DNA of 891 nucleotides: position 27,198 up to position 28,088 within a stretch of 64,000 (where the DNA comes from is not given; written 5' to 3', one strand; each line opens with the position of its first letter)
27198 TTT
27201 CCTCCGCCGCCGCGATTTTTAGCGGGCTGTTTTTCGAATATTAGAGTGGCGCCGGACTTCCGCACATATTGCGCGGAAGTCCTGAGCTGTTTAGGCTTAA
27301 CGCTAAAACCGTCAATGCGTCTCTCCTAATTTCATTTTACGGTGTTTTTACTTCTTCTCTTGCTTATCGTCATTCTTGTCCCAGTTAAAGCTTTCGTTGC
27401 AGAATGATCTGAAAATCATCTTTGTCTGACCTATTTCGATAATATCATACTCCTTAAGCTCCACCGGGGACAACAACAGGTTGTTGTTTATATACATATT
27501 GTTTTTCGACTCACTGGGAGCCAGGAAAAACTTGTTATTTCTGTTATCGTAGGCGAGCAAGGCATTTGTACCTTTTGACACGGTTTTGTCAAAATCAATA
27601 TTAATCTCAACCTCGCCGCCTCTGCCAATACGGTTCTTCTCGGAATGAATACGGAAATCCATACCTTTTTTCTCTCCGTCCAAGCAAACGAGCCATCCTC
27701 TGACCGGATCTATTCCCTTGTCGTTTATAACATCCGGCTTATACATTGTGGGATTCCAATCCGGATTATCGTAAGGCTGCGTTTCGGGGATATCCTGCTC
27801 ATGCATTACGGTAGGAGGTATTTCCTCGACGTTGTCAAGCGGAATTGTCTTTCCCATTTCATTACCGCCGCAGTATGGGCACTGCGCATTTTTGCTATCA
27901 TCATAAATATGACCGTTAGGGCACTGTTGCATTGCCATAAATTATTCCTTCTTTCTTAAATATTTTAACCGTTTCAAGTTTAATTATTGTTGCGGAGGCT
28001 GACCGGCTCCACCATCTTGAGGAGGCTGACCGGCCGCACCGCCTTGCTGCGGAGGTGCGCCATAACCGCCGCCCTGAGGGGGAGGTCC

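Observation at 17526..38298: About 20-kb single-strand cluster saturated with Ser/Thr phospho-signalling modules (3 kinases, 3 PP2C, 4 FHA, 8 zinc ribbons) fused to envelope-facing domains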

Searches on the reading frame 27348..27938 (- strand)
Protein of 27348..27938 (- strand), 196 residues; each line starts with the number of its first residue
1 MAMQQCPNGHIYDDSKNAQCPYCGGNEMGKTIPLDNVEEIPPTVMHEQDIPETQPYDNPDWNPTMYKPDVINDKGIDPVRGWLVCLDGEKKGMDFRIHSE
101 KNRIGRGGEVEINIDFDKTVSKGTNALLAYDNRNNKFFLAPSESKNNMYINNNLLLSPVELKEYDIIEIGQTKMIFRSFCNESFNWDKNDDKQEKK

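Call 3: search_protein_families(library=pfam, proteins=[window:27348-27938:-], max_evalue=0.01)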
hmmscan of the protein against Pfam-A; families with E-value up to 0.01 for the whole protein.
window:27348-27938:- (196 aa): 2 families
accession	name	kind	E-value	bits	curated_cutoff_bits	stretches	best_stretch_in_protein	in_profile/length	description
PF00498.31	FHA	-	7.8e-08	33.1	20.7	1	103-170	2-67/67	FHA domain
PF16697.10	Yop-YscD_cpl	-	2.1e-06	28.3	33.2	1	86-177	3-91/94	Inner membrane component of T3SS, cytoplasmic domain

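Call 26: search_protein_families(library=padloc, proteins=[window:27348-27938:-], max_evalue=0.001)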
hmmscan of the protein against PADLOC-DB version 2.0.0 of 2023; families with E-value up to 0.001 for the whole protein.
window:27348-27938:- (196 aa): 0 families

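Call 27: search_protein_families(library=ncbifam, proteins=[window:27348-27938:-], max_evalue=0.001)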
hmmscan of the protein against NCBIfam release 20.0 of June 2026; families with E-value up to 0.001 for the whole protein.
window:27348-27938:- (196 aa): 2 families
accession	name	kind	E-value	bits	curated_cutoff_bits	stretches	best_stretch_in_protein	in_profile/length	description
NF049868.1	FhaB_Rv0019c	equivalog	3.2e-05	24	125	1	82-174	68-156/158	FHA domain-containing protein FhaB/FipA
NF052573.1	HisKinEspAMyxo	equivalog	4.8e-05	21.6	1400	1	92-182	38-123/755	serine histidine kinase EspA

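Call 36: find_homologous_proteins(query=window:27348-27938:-)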
Query window:27348-27938:- (196 aa): 134 proteins with E <= 0.001 among 146 candidates; the best 120 are listed.
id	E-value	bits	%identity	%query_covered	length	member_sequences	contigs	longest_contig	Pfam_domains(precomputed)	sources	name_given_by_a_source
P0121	4.5e-133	459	100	100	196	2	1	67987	PF00498.32,PF16697.11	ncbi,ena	-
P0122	2.2e-73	264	58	99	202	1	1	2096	PF00498.32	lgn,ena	-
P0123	6.0e-73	263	55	96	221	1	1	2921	PF00498.32,PF16697.11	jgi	-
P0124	1.6e-71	258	56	99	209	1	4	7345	PF00498.32,PF16697.11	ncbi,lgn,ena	-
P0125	1.3e-70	255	57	96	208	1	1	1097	PF00498.32,PF16697.11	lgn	-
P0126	2.3e-70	254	58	96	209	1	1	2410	PF00498.32,PF16697.11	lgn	-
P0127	4.0e-70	254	52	99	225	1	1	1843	PF00498.32,PF16697.11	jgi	jgi:hypothetical protein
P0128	1.6e-68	248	54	96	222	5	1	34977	PF00498.32,PF16697.11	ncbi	-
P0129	1.8e-68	248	53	98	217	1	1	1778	PF00498.32,PF16697.11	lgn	-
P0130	4.1e-68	247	54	99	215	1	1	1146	PF00498.32,PF16697.11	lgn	-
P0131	6.4e-68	246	54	96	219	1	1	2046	PF00498.32,PF16697.11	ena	-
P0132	6.6e-68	246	52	99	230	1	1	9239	PF00498.32,PF16697.11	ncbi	-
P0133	8.7e-68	246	54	96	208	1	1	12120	PF00498.32,PF16697.11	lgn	-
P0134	9.5e-68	246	50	99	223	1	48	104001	PF00498.32,PF16697.11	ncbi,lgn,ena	-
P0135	1.3e-67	245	52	98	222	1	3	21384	PF00498.32,PF16697.11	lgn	-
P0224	1.1e-35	141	37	94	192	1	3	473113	PF00498.32,PF16697.11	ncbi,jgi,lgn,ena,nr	ncbi:MAG: hypothetical protein H6Q73_52 [Firmicutes bacterium]|nr:hypothetical protein [Bacillota ba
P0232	1.2e-32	131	29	95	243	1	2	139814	PF00498.32,PF16697.11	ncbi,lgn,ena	-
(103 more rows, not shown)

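Call 38: find_encoding_contigs(protein=P0224, flank=10000, max_places=1)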
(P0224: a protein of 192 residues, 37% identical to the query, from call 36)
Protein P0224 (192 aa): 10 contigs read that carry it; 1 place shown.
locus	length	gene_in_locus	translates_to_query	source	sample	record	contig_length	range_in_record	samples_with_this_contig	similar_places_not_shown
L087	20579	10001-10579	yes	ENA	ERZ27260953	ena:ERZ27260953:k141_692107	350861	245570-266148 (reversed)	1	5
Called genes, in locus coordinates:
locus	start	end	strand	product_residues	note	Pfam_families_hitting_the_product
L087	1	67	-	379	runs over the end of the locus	PF00364:Biotin_lipoyl (faint), PF25917:BSH_RND, PF25919:BSH_CusB, PF25973:BSH_CzcB (weak), PF25984:BSH_YknX (faint), PF25989:YknX_C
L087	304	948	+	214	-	PF01551:Peptidase_M23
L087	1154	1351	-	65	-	-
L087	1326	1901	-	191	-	-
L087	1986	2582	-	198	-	-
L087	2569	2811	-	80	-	PF12844:HTH_19, PF13560:HTH_31 (weak), PF13443:HTH_26 (weak), PF01381:HTH_3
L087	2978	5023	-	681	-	PF02743:dCache_1, PF10046:BLOC1_2 (faint), PF00672:HAMP, PF00015:MCPsignal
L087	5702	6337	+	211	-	PF01810:LysE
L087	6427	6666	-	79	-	PF10842:DUF2642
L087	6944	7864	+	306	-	PF00149:Metallophos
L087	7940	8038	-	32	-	-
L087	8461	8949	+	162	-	PF00498:FHA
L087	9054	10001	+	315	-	PF00481:PP2C, PF13672:PP2C_2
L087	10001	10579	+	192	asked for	PF16697:Yop-YscD_cpl (weak), PF00498:FHA (weak)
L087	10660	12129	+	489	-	PF00069:Pkinase, PF07714:PK_Tyr_Ser-Thr, PF03109:ABC1 (weak), PF01636:APH (faint)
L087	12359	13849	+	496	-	PF00324:AA_permease, PF13520:AA_permease_2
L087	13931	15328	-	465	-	PF16655:PhoD_N (weak), PF16656:Pur_ac_phosph_N, PF00149:Metallophos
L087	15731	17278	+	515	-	PF07244:POTRA, PF08479:POTRA_2, PF07244:POTRA, PF01103:Omp85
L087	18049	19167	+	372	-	-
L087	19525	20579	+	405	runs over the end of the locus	PF21827:New_glue (weak)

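Call 39: find_encoding_contigs(protein=P0232, flank=10000, max_places=1)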
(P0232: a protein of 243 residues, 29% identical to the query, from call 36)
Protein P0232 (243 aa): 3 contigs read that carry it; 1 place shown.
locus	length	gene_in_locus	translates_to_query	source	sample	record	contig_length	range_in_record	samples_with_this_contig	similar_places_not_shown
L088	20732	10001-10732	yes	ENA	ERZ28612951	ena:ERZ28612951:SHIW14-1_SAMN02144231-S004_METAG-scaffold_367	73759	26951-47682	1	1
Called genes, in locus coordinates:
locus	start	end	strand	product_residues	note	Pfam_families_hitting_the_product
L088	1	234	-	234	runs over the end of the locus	PF01177:Asp_Glu_race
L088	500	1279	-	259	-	PF01026:TatD_DNase, PF04909:Amidohydro_2 (faint)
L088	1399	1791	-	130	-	PF18936:DUF5684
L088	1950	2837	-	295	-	PF01259:SAICAR_synt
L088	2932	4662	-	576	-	PF01381:HTH_3 (weak), PF13560:HTH_31 (faint)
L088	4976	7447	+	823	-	PF00069:Pkinase, PF03109:ABC1 (faint), PF07714:PK_Tyr_Ser-Thr, PF14531:Kinase-like (weak)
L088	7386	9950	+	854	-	PF00069:Pkinase, PF03109:ABC1 (faint), PF07714:PK_Tyr_Ser-Thr, PF14531:Kinase-like (weak)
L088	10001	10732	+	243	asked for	PF16697:Yop-YscD_cpl, PF00498:FHA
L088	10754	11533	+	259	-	PF00481:PP2C, PF13672:PP2C_2 (weak)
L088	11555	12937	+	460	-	PF00089:Trypsin, PF13365:Trypsin_2, PF00498:FHA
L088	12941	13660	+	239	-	PF13672:PP2C_2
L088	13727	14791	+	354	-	PF16697:Yop-YscD_cpl, PF00498:FHA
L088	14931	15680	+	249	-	PF14014:DUF4230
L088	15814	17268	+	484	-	PF02749:QRPTase_N (faint), PF17767:NAPRTase_N, PF04095:NAPRTase, PF17956:NAPRTase_C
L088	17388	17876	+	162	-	PF00731:AIRC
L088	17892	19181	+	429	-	PF00152:tRNA-synt_2 (faint), PF13393:tRNA-synt_His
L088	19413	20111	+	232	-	PF00005:ABC_tran, PF02463:SMC_N (faint), PF13304:AAA_21 (faint)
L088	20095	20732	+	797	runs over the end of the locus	PF12704:MacB_PCD (faint), PF02687:FtsX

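Call 45: search_protein_representatives(protein=window:27348-27938:-)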
Query: 196 residues. Proteins with E-value up to 0.001 (for the whole library): 4542; up to 1e-10: 3015; up to 1e-30: 94. The best 150 are listed.
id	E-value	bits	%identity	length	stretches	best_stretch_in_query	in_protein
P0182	1.0e-60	221.3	61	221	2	60-189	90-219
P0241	6.0e-46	173.0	47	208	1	1-189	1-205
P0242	8.1e-46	172.6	51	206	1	3-185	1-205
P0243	1.7e-44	168.3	73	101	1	1-100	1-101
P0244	5.5e-44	166.6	45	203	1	1-187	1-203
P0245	3.8e-43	163.9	47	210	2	49-185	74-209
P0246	9.8e-43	162.6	43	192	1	3-185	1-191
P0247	3.7e-42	160.7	44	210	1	1-187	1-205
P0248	5.9e-42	160.0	46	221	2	49-185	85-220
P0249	1.0e-41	159.2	40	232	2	2-188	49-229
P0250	4.3e-41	157.2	43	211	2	30-186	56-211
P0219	1.1e-40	155.9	49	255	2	63-191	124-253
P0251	9.9e-40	152.7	46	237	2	72-185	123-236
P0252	8.9e-39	149.6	44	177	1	1-185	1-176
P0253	1.4e-38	149.0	41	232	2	3-193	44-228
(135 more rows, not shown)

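Call 51: find_related_loci(query=A2, collection=viral_contigs, flank=10000)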
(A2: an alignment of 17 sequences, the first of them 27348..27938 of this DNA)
Query A2 (196 aa) in viral_contigs; peptide patterns used: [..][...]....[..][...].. (x = any residue, [..] = any of these).
18 stretches matched a pattern; 1 encode a relative of the query (tblastn E <= 1e-3); 1 distinct loci.
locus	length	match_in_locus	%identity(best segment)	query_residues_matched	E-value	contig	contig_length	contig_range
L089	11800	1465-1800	38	76-187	7e-31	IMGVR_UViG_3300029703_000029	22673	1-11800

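Call 53: find_related_loci(query=A3, collection=metagenome_contigs, flank=10000)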
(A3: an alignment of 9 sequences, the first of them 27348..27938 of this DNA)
Query A3 (196 aa) in metagenome_contigs; peptide patterns used: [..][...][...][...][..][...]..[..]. (x = any residue, [..] = any of these).
600 stretches matched a pattern (row limit reached: there are more); 345 encode a relative of the query (tblastn E <= 1e-3); the best 80 are kept; 80 distinct loci.
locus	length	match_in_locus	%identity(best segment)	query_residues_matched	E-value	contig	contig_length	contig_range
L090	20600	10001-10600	53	1-187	2e-69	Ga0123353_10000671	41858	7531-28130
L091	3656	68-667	54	1-187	8e-70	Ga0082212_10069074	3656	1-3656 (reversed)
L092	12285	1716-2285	55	1-187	3e-66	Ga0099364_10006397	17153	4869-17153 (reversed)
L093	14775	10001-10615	46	1-186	6e-59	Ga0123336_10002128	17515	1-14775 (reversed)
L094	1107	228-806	48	1-186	2e-60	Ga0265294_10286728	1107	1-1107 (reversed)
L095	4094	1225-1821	42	1-187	5e-45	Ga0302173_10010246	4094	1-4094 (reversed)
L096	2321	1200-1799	40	1-186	3e-45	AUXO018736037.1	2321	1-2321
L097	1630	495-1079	40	1-186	1e-45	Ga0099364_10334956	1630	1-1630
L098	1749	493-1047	39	1-186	1e-44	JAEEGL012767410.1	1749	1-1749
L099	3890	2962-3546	38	1-186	1e-43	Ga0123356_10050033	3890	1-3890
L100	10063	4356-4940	39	1-186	2e-43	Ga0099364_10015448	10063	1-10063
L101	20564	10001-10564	38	1-188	3e-43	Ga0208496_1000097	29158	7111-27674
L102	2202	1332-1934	37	1-186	3e-43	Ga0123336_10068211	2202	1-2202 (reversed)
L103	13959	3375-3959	37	1-186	6e-43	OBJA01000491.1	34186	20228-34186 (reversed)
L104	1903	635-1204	37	1-196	3e-43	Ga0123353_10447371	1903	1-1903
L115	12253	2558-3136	39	1-186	1e-41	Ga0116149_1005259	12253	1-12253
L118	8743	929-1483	35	1-186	1e-40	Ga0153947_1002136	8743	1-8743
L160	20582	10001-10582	36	1-186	2e-38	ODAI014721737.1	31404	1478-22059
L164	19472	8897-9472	36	1-187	1e-38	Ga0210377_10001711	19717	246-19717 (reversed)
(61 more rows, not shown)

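Call 60: search_protein_families(library=pfam, proteins=[L115:3133-4656:+, L118:5669-7237:+, L160:13975-15582:+, L164:9466-11133:+, L103:6934-8433:+, L103:4906-6186:+], max_evalue=0.001)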
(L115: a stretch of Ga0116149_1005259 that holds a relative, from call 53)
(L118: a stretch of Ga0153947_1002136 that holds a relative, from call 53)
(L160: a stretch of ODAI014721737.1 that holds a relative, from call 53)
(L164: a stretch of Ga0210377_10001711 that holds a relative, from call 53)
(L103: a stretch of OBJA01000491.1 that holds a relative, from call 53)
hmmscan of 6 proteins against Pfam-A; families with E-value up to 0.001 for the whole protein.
L115:3133-4656:+ (507 aa): 5 families
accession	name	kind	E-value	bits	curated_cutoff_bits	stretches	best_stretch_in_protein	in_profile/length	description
PF00498.31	FHA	-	9.3e-20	71.3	20.7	1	436-499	3-67/67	FHA domain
PF00092.34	VWA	-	2.2e-19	70.8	23.8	1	90-243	3-155/174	von Willebrand factor type A domain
PF13519.12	VWA_2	-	8.6e-15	55.7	27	1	90-193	2-107/107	von Willebrand factor type A domain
PF16697.10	Yop-YscD_cpl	-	1.7e-13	51.1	33.2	1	432-505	17-90/94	Inner membrane component of T3SS, cytoplasmic domain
PF13768.12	VWA_3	-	3.5e-09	37.3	27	1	90-236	4-146/155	von Willebrand factor type A domain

L118:5669-7237:+ (522 aa): 4 families
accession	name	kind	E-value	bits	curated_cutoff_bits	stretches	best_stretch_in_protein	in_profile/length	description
PF00498.31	FHA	-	3e-14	53.6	20.7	1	443-508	2-67/67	FHA domain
PF00092.34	VWA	-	8.6e-13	49.3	23.8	1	93-235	3-145/174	von Willebrand factor type A domain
PF13519.12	VWA_2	-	1.4e-11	45.4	27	1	93-194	2-107/107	von Willebrand factor type A domain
PF16697.10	Yop-YscD_cpl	-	3.1e-08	34.2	33.2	1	440-514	17-90/94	Inner membrane component of T3SS, cytoplasmic domain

L160:13975-15582:+ (535 aa): 4 families
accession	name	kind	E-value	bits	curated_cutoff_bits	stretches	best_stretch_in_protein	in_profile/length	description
PF00498.31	FHA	-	7.3e-15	55.6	20.7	1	461-526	2-67/67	FHA domain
PF13519.12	VWA_2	-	5.2e-09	37.1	27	1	92-190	4-106/107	von Willebrand factor type A domain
PF16697.10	Yop-YscD_cpl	-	1.8e-07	31.7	33.2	1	456-532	15-90/94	Inner membrane component of T3SS, cytoplasmic domain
PF00092.34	VWA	-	1.2e-06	29.2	23.8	1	93-234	6-149/174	von Willebrand factor type A domain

L164:9466-11133:+ (555 aa): 5 families
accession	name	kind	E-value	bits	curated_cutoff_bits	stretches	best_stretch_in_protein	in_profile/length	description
PF00498.31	FHA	-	1.6e-18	67.4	20.7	1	482-546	2-67/67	FHA domain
PF00092.34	VWA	-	1.9e-17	64.4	23.8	1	99-270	2-172/174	von Willebrand factor type A domain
PF16697.10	Yop-YscD_cpl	-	2.1e-14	54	33.2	1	478-553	16-91/94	Inner membrane component of T3SS, cytoplasmic domain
PF13519.12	VWA_2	-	1.8e-12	48.3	27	1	99-203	1-107/107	von Willebrand factor type A domain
PF13768.12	VWA_3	-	1.7e-06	28.6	27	1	99-231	3-133/155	von Willebrand factor type A domain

L103:6934-8433:+ (499 aa): 5 families
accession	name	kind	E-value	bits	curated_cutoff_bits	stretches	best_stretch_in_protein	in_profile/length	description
PF00498.31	FHA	-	1.3e-17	64.4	20.7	1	425-490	2-67/67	FHA domain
PF00092.34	VWA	-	1.5e-14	55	23.8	1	83-221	2-145/174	von Willebrand factor type A domain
PF13519.12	VWA_2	-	1.9e-14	54.6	27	1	83-185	1-107/107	von Willebrand factor type A domain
PF16697.10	Yop-YscD_cpl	-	3.9e-08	33.9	33.2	1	422-496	17-90/94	Inner membrane component of T3SS, cytoplasmic domain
PF13768.12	VWA_3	-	6e-08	33.3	27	1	83-218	3-138/155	von Willebrand factor type A domain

L103:4906-6186:+ (426 aa): 3 families
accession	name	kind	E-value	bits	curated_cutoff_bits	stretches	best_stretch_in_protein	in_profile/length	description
PF13367.11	PrsW-protease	-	1.4e-18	67.6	23.5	1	126-284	7-184/196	PrsW family intramembrane metalloprotease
PF00498.31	FHA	-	2.1e-14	54.1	20.7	1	345-414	1-66/67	FHA domain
PF16697.10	Yop-YscD_cpl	-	1.4e-08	35.3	33.2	1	331-421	5-90/94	Inner membrane component of T3SS, cytoplasmic domain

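Call 67: search_solved_structures(query=A2, max_evalue=0.01)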
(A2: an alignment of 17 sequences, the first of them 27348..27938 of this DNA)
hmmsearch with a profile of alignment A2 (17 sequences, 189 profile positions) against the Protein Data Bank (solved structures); distinct sequences matched with E-value up to 0.01: 16.
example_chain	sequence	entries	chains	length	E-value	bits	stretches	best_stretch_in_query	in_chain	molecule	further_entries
7rj3_A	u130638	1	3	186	6.6e-07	32.7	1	61-178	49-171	Glycogen accumulation regulator GarA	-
6i2p_D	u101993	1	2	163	9.6e-07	32.2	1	62-178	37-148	Glycogen accumulation regulator GarA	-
2kfu_A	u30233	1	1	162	1e-06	32.2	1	62-178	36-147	Rv1827 pThr 22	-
2kkl_A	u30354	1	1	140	1.5e-06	31.6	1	68-178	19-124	Uncharacterized protein Mb1858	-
8p5x_G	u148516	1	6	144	3.9e-05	27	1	74-178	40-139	Oxoglutarate dehydrogenase inhibitor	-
2kb3_A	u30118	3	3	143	3.9e-05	27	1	74-178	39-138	Oxoglutarate dehydrogenase inhibitor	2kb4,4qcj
3po8_A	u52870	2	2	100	6.2e-05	26.3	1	92-178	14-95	Putative uncharacterized protein TB39.8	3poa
2lc1_A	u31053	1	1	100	6.8e-05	26.2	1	92-177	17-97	Putative uncharacterized protein TB39.8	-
6i2q_B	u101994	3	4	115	0.00012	25.4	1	84-178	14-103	Glycogen accumulation regulator GarA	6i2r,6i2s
8p5r_G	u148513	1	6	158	0.00014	25.2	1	81-178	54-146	Glycogen accumulation regulator GarA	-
2fez_A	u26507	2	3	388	0.00014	25.2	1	89-178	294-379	Probable regulatory protein embR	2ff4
3gqs_A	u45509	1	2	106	0.0002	24.6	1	86-179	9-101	Adenylate cyclase-like protein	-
3oun_A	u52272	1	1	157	0.00034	23.9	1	92-177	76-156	Putative uncharacterized protein TB39.8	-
6ar0_A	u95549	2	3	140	0.0006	23.1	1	114-171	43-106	Sarcolemmal membrane-associated protein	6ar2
6hc1_A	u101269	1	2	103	0.0026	21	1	93-177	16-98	GGDEF domain protein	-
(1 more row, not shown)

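Call 73: predict_structure(alignment_id=A2)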
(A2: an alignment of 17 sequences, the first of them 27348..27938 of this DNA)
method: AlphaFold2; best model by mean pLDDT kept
length: 196 residues; sequences in the alignment: 17
mean_pLDDT: 77.2   pTM: 0.57
mean pLDDT of the five models: 77.2, 75.3, 75.0, 74.2, 73.3
residues with pLDDT >= 90: 78; 70-90: 52; 50-70: 37; < 50: 29
segments of 3 or more residues with pLDDT < 50: 43-54, 64-66, 194-196
pLDDT, mean of each block of 10 residues (from residue 1): 80 84 62 50 49 52 50 78 93 91 89 93 92 91 90 97 96 92 52 50
secondary structure, 60 per line:
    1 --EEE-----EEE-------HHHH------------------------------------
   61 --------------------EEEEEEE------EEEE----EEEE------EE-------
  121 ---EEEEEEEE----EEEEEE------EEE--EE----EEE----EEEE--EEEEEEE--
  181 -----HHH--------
elements in order: E3-5 E11-13 H21-24 E81-87 E94-97 E102-105 E124-131 E136-141 E148-150 E159-161 E166-169 E172-178
